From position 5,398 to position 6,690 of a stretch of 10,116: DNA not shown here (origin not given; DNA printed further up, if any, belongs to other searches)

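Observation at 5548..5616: ilvE start: the track's TTG-initiated 331-aa ORF is an over-extension; the ATG at 5614 is the real start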

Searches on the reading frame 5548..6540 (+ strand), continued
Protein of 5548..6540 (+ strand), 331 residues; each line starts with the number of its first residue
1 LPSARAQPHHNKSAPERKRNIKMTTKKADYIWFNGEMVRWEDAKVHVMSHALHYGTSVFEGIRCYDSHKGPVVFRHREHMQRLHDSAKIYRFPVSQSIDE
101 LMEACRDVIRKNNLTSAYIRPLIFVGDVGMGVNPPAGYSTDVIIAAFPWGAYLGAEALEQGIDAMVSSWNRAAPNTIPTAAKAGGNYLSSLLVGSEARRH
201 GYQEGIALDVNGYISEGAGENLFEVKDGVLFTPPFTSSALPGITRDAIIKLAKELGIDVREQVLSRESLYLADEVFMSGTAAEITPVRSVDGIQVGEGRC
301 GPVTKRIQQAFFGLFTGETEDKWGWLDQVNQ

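Call 12: find_encoding_contigs(protein=P0129, flank=1500, max_places=1)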
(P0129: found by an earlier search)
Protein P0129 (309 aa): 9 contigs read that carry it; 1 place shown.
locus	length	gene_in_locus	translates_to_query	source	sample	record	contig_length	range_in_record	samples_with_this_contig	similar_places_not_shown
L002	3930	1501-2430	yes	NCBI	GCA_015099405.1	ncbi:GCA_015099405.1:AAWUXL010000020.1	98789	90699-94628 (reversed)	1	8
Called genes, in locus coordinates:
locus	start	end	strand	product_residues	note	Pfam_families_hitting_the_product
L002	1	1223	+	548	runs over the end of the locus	PF02776:TPP_enzyme_N, PF00205:TPP_enzyme_M, PF02775:TPP_enzyme_C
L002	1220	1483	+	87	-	PF13710:ACT_5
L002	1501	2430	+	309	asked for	PF01063:Aminotran_4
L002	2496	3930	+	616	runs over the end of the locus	PF00920:ILVD_EDD_N, PF24877:ILV_EDD_C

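Call 13: find_encoding_contigs(protein=P0126, flank=1500, max_places=1)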
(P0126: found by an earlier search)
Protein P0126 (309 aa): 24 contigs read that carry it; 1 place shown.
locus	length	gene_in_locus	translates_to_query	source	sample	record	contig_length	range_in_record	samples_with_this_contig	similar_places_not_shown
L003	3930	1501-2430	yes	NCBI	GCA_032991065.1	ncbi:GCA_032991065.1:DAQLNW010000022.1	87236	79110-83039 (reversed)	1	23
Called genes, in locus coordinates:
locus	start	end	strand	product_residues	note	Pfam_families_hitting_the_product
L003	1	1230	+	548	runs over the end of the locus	PF02776:TPP_enzyme_N, PF00205:TPP_enzyme_M, PF02775:TPP_enzyme_C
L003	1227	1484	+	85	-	PF13710:ACT_5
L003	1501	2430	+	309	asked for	PF01063:Aminotran_4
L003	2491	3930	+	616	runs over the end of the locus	PF00920:ILVD_EDD_N, PF24877:ILV_EDD_C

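Call 14: find_encoding_contigs(protein=P0002, flank=1500, max_places=1)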
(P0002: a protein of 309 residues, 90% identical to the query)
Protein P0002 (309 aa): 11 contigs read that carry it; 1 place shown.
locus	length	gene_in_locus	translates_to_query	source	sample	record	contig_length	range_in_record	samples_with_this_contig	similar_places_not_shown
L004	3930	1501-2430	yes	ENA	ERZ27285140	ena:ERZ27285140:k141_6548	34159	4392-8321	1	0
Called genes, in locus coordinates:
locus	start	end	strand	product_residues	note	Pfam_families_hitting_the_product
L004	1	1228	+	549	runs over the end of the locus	PF02776:TPP_enzyme_N, PF00205:TPP_enzyme_M, PF02775:TPP_enzyme_C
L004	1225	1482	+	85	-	PF13710:ACT_5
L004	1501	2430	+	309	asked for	PF01063:Aminotran_4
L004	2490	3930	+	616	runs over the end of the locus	PF00920:ILVD_EDD_N, PF24877:ILV_EDD_C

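Call 15: find_encoding_contigs(protein=P0003, flank=1500, max_places=1)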
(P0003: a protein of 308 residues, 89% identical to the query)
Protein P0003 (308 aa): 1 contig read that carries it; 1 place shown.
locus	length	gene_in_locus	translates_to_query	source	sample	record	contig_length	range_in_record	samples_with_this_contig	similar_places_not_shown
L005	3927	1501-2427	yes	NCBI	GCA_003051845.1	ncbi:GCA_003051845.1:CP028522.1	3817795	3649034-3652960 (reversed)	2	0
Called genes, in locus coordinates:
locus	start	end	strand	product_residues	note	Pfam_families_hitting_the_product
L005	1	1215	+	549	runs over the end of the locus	PF02776:TPP_enzyme_N, PF00205:TPP_enzyme_M, PF02775:TPP_enzyme_C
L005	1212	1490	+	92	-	PF13710:ACT_5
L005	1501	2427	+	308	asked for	PF01063:Aminotran_4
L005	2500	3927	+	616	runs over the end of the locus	PF00920:ILVD_EDD_N, PF24877:ILV_EDD_C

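Call 16: find_encoding_contigs(protein=P0001, flank=1500, max_places=1)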
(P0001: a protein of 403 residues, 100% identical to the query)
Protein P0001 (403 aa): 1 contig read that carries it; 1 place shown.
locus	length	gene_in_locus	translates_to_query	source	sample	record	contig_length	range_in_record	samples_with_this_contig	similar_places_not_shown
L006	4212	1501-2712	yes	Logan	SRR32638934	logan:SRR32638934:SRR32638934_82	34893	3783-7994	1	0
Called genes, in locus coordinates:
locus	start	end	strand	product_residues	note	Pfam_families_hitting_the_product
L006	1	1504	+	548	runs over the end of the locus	PF02776:TPP_enzyme_N, PF00205:TPP_enzyme_M, PF02775:TPP_enzyme_C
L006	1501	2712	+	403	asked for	PF13710:ACT_5, PF01063:Aminotran_4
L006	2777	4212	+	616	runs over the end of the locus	PF00920:ILVD_EDD_N, PF24877:ILV_EDD_C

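Call 17: find_encoding_contigs(protein=P0071, flank=1500, max_places=1)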
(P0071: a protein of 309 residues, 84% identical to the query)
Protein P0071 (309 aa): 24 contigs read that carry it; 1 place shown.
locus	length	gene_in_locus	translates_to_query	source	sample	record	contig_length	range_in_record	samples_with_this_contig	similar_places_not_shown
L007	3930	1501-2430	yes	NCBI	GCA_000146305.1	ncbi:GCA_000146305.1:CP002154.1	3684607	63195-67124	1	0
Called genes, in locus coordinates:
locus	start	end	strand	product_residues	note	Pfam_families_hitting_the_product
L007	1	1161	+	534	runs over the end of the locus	PF02776:TPP_enzyme_N, PF00205:TPP_enzyme_M, PF02775:TPP_enzyme_C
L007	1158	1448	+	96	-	PF13291:ACT_4 (weak), PF13710:ACT_5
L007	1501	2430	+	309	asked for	PF01063:Aminotran_4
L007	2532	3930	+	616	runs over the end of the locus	PF00920:ILVD_EDD_N, PF24877:ILV_EDD_C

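Call 18: find_encoding_contigs(protein=P0029, flank=1500, max_places=1)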
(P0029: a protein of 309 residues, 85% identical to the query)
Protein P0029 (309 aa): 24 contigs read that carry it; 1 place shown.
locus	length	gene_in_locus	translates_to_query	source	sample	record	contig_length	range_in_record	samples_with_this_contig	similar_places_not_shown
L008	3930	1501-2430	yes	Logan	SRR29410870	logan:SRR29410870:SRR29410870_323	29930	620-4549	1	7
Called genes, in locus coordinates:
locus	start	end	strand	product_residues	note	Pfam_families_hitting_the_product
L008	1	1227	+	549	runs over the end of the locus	PF02776:TPP_enzyme_N, PF00205:TPP_enzyme_M, PF02775:TPP_enzyme_C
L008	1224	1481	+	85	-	PF13710:ACT_5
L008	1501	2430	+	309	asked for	PF01063:Aminotran_4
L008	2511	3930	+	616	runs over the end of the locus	PF00920:ILVD_EDD_N, PF24877:ILV_EDD_C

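Call 19: find_encoding_contigs(protein=P0127, flank=1500, max_places=1)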
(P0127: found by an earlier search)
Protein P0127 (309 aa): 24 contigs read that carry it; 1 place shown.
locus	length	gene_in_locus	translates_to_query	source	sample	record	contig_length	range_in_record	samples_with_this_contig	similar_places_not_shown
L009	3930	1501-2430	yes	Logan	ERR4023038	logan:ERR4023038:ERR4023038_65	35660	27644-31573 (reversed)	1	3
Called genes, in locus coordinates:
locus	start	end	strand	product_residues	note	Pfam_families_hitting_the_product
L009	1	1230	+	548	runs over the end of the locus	PF02776:TPP_enzyme_N, PF00205:TPP_enzyme_M, PF02775:TPP_enzyme_C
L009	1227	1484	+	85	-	PF13710:ACT_5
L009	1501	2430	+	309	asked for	PF01063:Aminotran_4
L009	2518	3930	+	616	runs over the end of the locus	PF00920:ILVD_EDD_N, PF24877:ILV_EDD_C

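Call 54: search_protein_families(proteins=[window:5548-6540:+], library=ncbifam, max_evalue=0.00001)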
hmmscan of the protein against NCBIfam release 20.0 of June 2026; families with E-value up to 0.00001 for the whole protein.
window:5548-6540:+ (331 aa): 19 families
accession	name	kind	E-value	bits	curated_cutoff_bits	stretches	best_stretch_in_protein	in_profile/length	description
TIGR01122.1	ilvE_I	equivalog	6.8e-147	488.4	245.55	1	32-329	1-298/298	branched-chain-amino-acid transaminase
NF005146.0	PRK06606.1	equivalog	1.5e-145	483.9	279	1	24-329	2-306/307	branched-chain amino acid transaminase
NF006185.0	PRK08320.1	subfamily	3.4e-78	262.8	363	1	29-312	3-280/292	branched-chain amino acid aminotransferase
NF005726.0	PRK07544.1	equivalog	1e-76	257.9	396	1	27-298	9-274/295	branched-chain amino acid aminotransferase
NF009126.0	PRK12479.1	equivalog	4e-62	210.1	518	1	28-312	3-281/299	branched-chain-amino-acid transaminase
NF009897.0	PRK13357.1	equivalog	5.1e-56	190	307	1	28-329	40-357/358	branched-chain amino acid aminotransferase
TIGR01123.1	ilvE_II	equivalog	5.6e-50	170.1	250.05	1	32-329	1-313/313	branched-chain-amino-acid transaminase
NF009896.0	PRK13356.1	equivalog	1.1e-42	146.2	262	1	23-312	2-280/287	branched-chain amino acid aminotransferase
TIGR01121.1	D_amino_aminoT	equivalog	3.5e-42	144.5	277.45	1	31-311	2-271/276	D-amino-acid transaminase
NF005209.0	PRK06680.1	subfamily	6.8e-42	143.3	320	1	29-312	3-278/286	D-amino-acid transaminase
NF005800.0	PRK07650.1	equivalog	1.1e-38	133.2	308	1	30-311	2-272/290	aminodeoxychorismate lyase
TIGR03461.1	pabC_Proteo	equivalog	3.4e-28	98.6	176.85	1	42-294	7-249/262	aminodeoxychorismate lyase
NF004761.0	PRK06092.1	equivalog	6.6e-27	94.4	260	1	32-294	3-251/268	aminodeoxychorismate lyase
NF009066.0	PRK12400.1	equivalog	5.1e-26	91.8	538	1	43-312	21-279/290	D-amino-acid transaminase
NF005888.0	PRK07849.1-3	equivalog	5.3e-19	68.2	273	1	45-295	29-274/298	aminodeoxychorismate lyase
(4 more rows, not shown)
